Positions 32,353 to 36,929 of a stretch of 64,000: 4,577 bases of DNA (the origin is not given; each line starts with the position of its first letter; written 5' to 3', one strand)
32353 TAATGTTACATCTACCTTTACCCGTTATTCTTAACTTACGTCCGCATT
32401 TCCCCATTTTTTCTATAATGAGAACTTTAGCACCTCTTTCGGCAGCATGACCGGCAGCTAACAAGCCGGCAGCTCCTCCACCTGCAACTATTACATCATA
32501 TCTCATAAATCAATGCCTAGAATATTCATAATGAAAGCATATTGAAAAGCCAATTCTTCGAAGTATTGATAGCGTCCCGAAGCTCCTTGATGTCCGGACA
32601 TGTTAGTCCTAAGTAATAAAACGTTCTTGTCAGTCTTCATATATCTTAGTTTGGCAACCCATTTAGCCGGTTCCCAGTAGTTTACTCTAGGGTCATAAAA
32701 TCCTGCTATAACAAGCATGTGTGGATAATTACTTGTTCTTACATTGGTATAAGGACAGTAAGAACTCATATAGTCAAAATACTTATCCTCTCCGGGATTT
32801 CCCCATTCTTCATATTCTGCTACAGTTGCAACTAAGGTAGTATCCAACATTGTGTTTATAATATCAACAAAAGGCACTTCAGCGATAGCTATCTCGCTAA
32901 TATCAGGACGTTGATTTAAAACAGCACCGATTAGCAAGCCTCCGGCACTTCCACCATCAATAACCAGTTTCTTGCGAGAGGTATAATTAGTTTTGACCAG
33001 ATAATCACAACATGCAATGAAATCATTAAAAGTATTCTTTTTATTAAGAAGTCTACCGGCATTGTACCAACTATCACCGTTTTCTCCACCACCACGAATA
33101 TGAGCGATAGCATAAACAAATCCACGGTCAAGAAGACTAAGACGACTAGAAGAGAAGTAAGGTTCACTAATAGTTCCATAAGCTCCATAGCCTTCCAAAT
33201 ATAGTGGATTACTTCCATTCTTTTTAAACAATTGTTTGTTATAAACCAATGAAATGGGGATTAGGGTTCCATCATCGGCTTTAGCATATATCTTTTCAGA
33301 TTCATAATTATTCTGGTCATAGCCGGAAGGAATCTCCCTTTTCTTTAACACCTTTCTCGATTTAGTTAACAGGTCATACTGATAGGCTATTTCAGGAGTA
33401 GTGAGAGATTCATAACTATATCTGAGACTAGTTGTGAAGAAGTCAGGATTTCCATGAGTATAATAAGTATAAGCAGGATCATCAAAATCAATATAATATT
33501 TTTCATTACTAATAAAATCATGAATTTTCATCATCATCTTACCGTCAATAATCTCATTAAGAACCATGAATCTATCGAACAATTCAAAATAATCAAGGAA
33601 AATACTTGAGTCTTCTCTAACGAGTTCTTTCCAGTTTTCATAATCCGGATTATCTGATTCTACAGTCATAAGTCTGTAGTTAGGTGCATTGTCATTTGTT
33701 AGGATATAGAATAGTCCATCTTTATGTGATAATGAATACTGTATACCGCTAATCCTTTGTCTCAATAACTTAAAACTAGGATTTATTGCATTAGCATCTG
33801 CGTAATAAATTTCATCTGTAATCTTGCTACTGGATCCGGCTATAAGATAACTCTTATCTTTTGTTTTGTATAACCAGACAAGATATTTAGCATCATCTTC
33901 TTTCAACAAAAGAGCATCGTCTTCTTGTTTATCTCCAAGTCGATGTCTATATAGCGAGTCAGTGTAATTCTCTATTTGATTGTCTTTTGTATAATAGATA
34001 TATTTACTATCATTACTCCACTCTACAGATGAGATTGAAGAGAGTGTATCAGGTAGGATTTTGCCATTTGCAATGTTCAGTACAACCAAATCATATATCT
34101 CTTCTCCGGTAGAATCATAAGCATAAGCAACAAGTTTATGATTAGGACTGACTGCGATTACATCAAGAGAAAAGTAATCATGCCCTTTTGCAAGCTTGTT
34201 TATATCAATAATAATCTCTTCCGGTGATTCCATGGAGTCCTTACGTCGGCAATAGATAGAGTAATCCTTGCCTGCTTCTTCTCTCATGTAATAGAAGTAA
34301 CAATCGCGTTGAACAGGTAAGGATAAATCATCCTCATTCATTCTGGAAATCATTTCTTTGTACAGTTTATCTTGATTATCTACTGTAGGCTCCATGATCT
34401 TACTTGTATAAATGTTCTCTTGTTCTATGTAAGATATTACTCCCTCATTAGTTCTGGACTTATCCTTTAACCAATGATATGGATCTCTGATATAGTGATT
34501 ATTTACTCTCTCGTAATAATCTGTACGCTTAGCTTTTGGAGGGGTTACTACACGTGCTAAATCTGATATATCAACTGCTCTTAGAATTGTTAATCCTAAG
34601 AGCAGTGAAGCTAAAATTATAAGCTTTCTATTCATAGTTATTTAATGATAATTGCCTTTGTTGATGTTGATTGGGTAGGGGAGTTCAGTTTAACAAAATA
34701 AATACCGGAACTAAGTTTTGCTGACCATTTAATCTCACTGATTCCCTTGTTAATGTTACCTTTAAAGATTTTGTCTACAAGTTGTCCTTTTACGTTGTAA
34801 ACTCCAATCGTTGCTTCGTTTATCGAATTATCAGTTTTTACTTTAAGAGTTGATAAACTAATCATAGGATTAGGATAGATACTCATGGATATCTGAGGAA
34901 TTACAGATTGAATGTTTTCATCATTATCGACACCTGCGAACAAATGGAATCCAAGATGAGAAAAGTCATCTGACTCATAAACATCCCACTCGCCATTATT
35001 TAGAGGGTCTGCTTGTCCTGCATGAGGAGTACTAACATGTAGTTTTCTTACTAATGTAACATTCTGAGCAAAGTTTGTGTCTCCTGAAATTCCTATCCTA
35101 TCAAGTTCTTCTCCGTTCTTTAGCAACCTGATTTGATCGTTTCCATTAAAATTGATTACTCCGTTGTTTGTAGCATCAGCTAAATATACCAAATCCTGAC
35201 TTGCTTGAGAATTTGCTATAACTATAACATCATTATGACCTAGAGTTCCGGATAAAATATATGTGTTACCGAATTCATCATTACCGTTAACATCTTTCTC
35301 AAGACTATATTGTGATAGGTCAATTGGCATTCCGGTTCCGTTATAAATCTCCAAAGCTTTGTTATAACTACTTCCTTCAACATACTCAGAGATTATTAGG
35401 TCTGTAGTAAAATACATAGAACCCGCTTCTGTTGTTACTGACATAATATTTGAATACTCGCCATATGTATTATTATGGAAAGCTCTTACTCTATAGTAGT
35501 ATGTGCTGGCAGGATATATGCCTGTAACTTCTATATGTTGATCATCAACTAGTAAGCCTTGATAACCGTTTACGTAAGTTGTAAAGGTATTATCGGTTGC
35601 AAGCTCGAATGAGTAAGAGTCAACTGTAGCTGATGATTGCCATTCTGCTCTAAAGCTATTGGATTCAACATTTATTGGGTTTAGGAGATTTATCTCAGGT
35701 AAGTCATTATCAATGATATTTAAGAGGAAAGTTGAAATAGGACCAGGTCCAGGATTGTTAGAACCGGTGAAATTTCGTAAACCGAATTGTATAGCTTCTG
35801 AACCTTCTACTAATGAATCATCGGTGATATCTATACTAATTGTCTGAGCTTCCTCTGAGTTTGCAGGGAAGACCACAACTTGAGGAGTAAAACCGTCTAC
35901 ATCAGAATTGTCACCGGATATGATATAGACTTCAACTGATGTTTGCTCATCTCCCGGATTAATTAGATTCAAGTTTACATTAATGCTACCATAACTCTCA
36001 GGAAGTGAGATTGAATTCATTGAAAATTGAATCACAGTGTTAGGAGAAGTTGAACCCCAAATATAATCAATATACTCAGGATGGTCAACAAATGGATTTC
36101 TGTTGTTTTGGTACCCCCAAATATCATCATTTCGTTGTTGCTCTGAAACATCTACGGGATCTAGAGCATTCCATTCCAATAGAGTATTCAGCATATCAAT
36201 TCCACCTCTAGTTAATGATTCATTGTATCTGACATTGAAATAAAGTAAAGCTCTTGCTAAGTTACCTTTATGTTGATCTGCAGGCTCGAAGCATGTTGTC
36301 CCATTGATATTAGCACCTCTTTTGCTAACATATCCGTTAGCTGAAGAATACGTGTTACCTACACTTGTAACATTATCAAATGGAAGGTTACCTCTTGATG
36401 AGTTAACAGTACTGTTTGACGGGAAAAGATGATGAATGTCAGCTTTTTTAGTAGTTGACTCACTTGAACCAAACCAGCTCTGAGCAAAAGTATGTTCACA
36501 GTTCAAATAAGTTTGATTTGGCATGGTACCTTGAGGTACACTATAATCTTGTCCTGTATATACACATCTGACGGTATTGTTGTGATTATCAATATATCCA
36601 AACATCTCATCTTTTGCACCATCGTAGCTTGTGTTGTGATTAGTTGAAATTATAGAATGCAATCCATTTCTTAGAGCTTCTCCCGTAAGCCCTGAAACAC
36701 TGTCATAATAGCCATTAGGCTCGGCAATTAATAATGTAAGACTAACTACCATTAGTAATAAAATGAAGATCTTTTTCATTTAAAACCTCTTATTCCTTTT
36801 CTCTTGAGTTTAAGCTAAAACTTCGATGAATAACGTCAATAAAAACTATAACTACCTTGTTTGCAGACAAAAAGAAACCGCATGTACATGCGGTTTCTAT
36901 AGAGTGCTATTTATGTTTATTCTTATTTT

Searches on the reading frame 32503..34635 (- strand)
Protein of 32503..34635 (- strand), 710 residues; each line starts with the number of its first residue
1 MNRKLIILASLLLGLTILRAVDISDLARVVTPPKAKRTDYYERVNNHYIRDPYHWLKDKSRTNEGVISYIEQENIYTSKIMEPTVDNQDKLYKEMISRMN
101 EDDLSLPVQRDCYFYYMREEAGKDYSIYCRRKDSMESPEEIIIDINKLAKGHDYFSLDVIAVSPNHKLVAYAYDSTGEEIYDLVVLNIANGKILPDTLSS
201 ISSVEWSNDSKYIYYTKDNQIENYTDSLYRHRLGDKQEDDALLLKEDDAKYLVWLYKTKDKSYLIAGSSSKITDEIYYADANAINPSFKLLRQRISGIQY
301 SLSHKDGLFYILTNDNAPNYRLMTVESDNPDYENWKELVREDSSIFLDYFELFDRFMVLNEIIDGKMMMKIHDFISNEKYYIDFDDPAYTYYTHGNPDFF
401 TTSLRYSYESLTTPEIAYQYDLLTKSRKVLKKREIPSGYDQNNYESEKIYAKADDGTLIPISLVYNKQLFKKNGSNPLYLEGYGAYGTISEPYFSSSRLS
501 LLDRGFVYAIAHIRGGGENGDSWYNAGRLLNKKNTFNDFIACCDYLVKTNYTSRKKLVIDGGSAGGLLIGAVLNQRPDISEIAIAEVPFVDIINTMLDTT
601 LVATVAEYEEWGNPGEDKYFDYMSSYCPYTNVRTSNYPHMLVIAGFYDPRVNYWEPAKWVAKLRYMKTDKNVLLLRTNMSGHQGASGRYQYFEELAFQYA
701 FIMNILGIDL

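Call 67: search_protein_families(library=pfam, proteins=[window:32503-34635:-], max_evalue=0.0001)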
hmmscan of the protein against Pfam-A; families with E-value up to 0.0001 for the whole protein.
window:32503-34635:- (710 aa): 2 families
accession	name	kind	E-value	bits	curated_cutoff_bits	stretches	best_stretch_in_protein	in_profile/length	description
PF02897.21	Peptidase_S9_N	-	1.5e-96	324.2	24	1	33-433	2-414/414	Prolyl oligopeptidase, N-terminal beta-propeller domain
PF00326.27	Peptidase_S9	-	4e-64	216.4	22.6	1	493-707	2-211/213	Prolyl oligopeptidase family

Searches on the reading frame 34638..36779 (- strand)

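Call 67: search_protein_families(library=pfam, proteins=[window:34638-36779:-], max_evalue=0.0001)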
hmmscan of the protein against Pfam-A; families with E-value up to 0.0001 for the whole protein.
window:34638-36779:- (713 aa): 5 families
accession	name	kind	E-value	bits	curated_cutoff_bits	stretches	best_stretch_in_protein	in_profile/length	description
PF04231.19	Endonuclease_1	-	3.2e-39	135.5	25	1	37-235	6-235/235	Endonuclease I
PF00932.25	LTD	-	1.2e-14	55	34.3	1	459-564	6-107/109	Lamin Tail Domain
PF18962.6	Por_Secre_tail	-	9.6e-11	42.3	27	1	634-711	1-75/75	Secretion system C-terminal sorting domain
PF00041.27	fn3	-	1.9e-05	25.2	25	1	369-448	9-83/84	Fibronectin type III domain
PF13860.13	FlgD_ig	-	3.2e-05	24.3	27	0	644-698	13-73/79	FlgD Ig-like domain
